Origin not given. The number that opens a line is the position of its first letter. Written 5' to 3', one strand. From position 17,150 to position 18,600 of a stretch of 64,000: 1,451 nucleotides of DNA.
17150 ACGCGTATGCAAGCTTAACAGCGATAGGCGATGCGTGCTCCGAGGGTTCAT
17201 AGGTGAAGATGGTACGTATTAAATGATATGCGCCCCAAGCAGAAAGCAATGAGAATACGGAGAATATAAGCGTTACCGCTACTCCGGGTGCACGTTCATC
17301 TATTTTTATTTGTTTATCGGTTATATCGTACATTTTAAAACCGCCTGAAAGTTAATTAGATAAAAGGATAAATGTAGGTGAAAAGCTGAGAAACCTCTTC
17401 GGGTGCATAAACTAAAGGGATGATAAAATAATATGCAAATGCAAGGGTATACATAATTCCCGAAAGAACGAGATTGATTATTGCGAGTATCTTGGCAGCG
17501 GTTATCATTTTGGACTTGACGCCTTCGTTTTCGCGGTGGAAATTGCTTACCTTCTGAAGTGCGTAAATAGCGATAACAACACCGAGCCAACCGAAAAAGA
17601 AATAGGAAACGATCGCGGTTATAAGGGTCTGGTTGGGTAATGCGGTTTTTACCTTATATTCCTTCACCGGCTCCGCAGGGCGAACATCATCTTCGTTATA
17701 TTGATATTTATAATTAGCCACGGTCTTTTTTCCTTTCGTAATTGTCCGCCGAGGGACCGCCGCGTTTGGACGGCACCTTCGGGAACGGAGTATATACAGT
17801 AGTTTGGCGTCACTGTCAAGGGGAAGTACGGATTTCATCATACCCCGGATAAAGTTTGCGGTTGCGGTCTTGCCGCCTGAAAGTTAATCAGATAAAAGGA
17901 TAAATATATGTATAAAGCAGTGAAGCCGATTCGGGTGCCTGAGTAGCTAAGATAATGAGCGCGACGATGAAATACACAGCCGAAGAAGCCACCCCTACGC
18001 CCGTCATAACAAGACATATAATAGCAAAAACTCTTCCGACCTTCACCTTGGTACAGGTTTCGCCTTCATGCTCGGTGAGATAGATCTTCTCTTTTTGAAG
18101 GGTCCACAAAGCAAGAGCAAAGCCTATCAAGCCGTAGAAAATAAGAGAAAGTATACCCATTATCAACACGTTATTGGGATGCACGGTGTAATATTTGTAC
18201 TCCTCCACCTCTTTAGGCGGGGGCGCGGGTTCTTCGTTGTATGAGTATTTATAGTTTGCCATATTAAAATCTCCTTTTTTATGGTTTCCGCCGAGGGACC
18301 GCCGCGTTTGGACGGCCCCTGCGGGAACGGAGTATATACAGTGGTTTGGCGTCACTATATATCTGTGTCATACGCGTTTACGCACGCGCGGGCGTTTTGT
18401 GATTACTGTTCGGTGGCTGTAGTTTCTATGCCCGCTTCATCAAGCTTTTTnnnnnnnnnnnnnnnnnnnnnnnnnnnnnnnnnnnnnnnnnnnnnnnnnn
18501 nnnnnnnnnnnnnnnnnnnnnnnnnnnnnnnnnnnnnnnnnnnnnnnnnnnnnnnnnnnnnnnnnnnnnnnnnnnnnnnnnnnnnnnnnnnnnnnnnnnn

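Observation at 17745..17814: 70-nt promoter/leader block 96% identical between two paralogs whose coding regions have diverged (copy A)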

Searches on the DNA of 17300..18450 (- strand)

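Call 5: search_rna_families(source=window, start=17300, end=18450, threshold=evalue, max_evalue=10, show_alignments=4)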
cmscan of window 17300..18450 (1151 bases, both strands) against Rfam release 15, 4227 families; matches with E-value up to 10: 1.
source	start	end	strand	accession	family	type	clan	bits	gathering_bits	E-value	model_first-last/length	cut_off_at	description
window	17858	17910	+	RF03036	osmY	Gene; sRNA;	-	14.7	46.9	2.2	1-72/72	no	osmY RNA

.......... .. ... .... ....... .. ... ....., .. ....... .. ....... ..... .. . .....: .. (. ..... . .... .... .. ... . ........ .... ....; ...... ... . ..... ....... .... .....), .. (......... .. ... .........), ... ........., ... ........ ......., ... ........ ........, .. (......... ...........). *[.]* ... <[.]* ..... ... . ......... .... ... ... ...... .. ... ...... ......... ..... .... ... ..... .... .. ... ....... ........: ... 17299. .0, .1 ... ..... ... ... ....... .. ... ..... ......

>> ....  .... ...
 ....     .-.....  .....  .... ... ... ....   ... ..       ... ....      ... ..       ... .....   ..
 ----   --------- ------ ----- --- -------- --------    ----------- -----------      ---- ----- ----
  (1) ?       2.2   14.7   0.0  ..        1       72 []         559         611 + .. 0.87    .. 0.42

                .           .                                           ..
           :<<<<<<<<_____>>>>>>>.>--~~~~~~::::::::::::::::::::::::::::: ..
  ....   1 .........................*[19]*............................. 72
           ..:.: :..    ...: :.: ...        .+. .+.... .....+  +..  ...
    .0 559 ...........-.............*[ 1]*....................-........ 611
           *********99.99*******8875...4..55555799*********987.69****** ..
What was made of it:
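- On Any Rfam 15 family (riboswitches, leaders, sRNAs): 17300-18450 at E<=10 gives only a chance osmY hit of 14.7 bits on the other strand (call 5).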

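Call 39: build_rna_model(alignment_id=A5, structure=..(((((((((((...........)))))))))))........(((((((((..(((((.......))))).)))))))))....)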
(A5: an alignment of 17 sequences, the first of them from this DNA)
Model R1 built from alignment A5 (17 sequences, 85 columns); structure: as given.
model positions 83; base pairs 25; branch points 1; effective number of sequences 1.82; information 0.683 bits per position. Calibrated on 0.2 Mb of random sequence (short: E-values are rough).
structure used (alignment columns):
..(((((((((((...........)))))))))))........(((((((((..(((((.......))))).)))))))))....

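Call 40: search_with_rna_model(model_id=R1, sources=[window, L005, L006, L007, L008, L009, L010, L011, L012, L025, L027, L028, L029, L030, L034, L038, L039, L040, L041], max_evalue=10, make_alignment=true)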
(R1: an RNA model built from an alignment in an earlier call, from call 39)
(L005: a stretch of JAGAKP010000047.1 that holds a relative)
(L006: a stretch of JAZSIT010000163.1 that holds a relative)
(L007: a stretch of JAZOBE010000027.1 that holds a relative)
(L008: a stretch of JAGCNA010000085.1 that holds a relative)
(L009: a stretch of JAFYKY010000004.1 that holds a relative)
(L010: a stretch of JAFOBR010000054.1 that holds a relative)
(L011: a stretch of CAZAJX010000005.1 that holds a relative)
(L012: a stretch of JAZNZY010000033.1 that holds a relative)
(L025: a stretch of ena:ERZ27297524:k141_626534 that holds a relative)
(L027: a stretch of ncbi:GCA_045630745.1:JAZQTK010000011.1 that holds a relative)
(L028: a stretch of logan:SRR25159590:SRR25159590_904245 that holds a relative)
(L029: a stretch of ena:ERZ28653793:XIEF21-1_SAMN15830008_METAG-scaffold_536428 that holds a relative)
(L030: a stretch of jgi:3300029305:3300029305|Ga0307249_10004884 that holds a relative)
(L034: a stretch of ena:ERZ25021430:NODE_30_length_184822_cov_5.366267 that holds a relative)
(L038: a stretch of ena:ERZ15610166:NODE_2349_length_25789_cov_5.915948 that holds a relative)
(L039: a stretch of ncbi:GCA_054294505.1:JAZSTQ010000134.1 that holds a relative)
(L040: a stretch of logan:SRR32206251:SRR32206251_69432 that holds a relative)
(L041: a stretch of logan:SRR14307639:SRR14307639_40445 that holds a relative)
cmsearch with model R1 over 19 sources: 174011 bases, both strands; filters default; matches with E-value up to 10: 26.
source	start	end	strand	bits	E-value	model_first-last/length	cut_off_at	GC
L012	3895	3977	+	103.4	3e-24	1-83/83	no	0.58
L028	91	174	+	101.8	7.3e-24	1-83/83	no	0.57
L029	187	270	+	101.8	7.3e-24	1-83/83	no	0.57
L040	553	635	+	101.4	9.4e-24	1-83/83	no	0.55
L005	3893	3976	+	101.2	1.1e-23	1-83/83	no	0.58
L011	3894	3976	+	100.4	1.7e-23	1-83/83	no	0.57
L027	3393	3476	+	99.8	2.4e-23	1-83/83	no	0.6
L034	3396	3477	+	97.1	1.2e-22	1-83/83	no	0.6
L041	242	325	+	97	1.3e-22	1-83/83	no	0.6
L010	1472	1552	+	90.6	5.7e-21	1-83/83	no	0.51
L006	3903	3984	+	88.1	2.5e-20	1-83/83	no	0.49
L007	3903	3984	+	86.5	6.1e-20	1-83/83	no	0.5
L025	3400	3480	+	86.3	7.2e-20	1-83/83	no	0.64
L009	3899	3978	+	81.9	9.1e-19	1-83/83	no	0.51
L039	493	572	+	81.4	1.3e-18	1-83/83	no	0.47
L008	1436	1516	+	79.3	4.2e-18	1-83/83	no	0.58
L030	3398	3478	+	79.2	4.7e-18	1-83/83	no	0.59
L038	3401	3478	+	61.7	1.4e-13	1-83/83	no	0.59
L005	3933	4020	-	10.5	1.7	1-83/83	no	0.44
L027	3433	3520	-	10.5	1.7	1-83/83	no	0.44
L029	227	314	-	10.4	1.8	1-83/83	no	0.43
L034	3435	3499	-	9.6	3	1-83/83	no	0.49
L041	285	322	-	8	7.7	43-80/83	no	0.66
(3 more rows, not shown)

Alignment A6: 26 matches aligned to the model, 118 columns, each read 5' to 3' on its own strand. Consensus structure (alignment columns), stored with it:
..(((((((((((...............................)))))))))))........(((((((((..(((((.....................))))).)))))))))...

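Call 41: search_with_rna_model(model_id=R1, sources=[window, L005, L006, L007, L008, L009, L010, L011, L012, L025, L027, L028, L029, L030, L034, L038, L039, L040, L041], max_evalue=0.00001, make_alignment=true)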
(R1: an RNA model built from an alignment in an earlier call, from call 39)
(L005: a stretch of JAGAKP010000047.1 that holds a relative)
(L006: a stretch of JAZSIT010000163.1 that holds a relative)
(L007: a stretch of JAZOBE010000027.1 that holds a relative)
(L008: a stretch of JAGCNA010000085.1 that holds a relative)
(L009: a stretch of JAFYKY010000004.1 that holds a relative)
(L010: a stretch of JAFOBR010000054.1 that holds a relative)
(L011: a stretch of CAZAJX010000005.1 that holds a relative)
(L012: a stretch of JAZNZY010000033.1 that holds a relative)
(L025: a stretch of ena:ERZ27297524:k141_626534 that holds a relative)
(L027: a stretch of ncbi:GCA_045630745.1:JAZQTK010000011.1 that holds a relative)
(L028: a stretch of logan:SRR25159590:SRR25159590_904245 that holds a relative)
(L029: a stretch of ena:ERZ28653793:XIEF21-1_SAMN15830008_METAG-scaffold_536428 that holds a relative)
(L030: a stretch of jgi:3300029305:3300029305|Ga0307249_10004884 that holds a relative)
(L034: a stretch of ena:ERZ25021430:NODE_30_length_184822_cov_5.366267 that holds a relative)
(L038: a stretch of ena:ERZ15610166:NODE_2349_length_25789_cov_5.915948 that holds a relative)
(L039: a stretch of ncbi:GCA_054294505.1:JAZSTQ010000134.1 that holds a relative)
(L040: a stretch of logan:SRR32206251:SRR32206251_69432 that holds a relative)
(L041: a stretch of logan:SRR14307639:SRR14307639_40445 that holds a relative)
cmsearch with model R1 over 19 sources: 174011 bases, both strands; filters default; matches with E-value up to 0.00001: 20.
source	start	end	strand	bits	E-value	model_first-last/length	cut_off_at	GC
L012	3895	3977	+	103.4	3e-24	1-83/83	no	0.58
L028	91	174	+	101.8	7.3e-24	1-83/83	no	0.57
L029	187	270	+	101.8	7.3e-24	1-83/83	no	0.57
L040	553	635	+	101.4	9.4e-24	1-83/83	no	0.55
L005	3893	3976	+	101.2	1.1e-23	1-83/83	no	0.58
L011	3894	3976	+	100.4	1.7e-23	1-83/83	no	0.57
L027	3393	3476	+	99.8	2.4e-23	1-83/83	no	0.6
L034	3396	3477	+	97.1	1.2e-22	1-83/83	no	0.6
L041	242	325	+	97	1.3e-22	1-83/83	no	0.6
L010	1472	1552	+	90.6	5.7e-21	1-83/83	no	0.51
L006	3903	3984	+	88.1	2.5e-20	1-83/83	no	0.49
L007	3903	3984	+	86.5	6.1e-20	1-83/83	no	0.5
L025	3400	3480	+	86.3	7.2e-20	1-83/83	no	0.64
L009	3899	3978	+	81.9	9.1e-19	1-83/83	no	0.51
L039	493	572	+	81.4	1.3e-18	1-83/83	no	0.47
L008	1436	1516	+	79.3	4.2e-18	1-83/83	no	0.58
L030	3398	3478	+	79.2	4.7e-18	1-83/83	no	0.59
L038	3401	3478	+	61.7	1.4e-13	1-83/83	no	0.59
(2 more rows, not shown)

Alignment A7: 20 matches aligned to the model, 84 columns, each read 5' to 3' on its own strand. Consensus structure (alignment columns), stored with it:
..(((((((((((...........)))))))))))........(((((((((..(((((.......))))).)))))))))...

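Call 66: search_with_rna_model(model_id=R1, sources=[L042, L043], max_evalue=1, show_alignments=2)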
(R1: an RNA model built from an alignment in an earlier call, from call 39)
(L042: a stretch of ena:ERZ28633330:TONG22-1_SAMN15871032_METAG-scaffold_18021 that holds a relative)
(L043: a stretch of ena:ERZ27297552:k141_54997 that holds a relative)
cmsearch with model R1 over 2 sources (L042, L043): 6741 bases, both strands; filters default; matches with E-value up to 1: 4.
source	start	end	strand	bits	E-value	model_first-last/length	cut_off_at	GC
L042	520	599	+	81.5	4.6e-20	1-83/83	no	0.62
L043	536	615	+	81.5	4.6e-20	1-83/83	no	0.62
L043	1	42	+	24.5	1.7e-05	39-83/83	5'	0.74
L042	1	27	+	18.2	0.00073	57-83/83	5'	0.74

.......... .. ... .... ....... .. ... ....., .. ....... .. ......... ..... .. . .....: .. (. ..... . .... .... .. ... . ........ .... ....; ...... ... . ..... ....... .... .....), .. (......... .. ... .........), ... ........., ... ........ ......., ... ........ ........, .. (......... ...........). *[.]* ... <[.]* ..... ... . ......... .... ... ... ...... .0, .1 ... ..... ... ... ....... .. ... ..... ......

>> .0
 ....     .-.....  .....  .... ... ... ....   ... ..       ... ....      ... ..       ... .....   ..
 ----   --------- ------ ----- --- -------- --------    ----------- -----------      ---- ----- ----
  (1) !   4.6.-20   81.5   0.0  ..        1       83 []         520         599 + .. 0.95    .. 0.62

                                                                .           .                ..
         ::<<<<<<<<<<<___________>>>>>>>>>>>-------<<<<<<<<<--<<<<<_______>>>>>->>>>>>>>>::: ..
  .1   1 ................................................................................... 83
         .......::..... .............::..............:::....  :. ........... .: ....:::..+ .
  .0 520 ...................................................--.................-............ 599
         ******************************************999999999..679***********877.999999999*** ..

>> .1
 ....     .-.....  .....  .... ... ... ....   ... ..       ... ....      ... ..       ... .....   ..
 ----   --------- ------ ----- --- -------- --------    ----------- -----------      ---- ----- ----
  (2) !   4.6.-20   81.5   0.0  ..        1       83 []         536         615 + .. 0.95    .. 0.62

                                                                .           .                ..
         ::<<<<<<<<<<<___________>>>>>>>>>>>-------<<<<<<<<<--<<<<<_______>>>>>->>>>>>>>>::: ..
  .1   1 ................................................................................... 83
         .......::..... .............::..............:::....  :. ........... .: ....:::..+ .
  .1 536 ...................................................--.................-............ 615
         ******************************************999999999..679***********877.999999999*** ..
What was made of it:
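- On Structured cis-regulatory RNA (generic): One copy per locus, always before the first small gene (calls 40, 41, 66).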

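Call 71: search_dna_similar(query=window:18263-18402:-, collection=phages, mode=distant, max_evalue=0.01, max_rows=5)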
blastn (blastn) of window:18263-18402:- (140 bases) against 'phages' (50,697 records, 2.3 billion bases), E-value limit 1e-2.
No match.

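Call 72: search_dna_similar(query=window:18263-18402:-, collection=plasmids, mode=distant, max_evalue=0.01, max_rows=5)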
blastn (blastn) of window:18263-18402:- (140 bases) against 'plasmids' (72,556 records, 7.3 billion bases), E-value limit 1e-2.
No match.
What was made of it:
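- Tried and rejected: blastn of the 140-nt gap against the phage and plasmid collections found no match (calls 71, 72).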
